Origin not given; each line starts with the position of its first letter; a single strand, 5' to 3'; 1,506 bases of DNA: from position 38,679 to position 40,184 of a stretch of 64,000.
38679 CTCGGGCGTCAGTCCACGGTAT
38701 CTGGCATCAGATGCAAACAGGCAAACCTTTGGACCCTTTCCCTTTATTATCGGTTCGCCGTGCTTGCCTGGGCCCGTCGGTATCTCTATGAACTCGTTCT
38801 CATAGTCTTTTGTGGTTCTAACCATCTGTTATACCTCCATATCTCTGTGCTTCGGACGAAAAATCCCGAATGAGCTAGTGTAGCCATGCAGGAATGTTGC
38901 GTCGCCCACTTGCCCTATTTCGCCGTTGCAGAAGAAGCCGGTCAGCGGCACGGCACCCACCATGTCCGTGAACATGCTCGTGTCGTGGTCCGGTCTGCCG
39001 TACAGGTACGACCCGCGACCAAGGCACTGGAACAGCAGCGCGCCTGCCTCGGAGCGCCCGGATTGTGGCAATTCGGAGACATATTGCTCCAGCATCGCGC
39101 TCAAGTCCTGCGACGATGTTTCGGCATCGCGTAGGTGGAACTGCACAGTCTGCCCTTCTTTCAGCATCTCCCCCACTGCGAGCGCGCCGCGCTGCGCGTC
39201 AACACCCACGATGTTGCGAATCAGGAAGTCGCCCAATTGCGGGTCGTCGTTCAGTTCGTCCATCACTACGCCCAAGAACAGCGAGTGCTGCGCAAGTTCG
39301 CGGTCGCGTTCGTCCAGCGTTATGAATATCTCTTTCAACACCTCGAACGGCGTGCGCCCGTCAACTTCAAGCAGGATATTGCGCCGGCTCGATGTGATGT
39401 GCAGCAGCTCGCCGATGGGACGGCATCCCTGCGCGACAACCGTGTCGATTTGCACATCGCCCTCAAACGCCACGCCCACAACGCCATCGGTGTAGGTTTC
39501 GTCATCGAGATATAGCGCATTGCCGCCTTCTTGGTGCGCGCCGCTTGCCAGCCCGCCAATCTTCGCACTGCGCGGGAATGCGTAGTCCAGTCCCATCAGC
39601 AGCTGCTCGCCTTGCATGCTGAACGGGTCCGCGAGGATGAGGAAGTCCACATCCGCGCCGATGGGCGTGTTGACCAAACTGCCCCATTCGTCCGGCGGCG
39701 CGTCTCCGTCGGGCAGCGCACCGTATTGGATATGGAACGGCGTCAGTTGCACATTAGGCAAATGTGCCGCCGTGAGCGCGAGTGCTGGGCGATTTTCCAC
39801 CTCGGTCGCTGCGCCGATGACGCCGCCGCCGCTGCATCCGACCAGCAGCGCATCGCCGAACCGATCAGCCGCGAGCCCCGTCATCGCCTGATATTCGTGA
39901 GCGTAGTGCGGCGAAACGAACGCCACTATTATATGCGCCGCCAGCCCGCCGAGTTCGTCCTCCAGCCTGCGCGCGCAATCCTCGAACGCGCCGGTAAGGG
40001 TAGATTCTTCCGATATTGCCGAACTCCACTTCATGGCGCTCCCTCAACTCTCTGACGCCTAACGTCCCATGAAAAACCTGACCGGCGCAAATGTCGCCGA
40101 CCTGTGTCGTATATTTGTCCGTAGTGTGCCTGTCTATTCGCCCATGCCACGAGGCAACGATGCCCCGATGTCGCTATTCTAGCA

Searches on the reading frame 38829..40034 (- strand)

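Call 34: search_protein_families(library=pfam, proteins=[window:38829-40034:-], max_evalue=0.001)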
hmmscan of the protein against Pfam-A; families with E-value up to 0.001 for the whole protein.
window:38829-40034:- (401 aa): 2 families
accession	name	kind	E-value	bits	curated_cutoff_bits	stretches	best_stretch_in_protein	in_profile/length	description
PF08495.15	FIST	-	4.5e-35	121.7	23.2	1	36-227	3-189/189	FIST N domain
PF10442.14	FIST_C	-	1.4e-29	103.3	28.5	1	230-375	2-131/131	FIST C domain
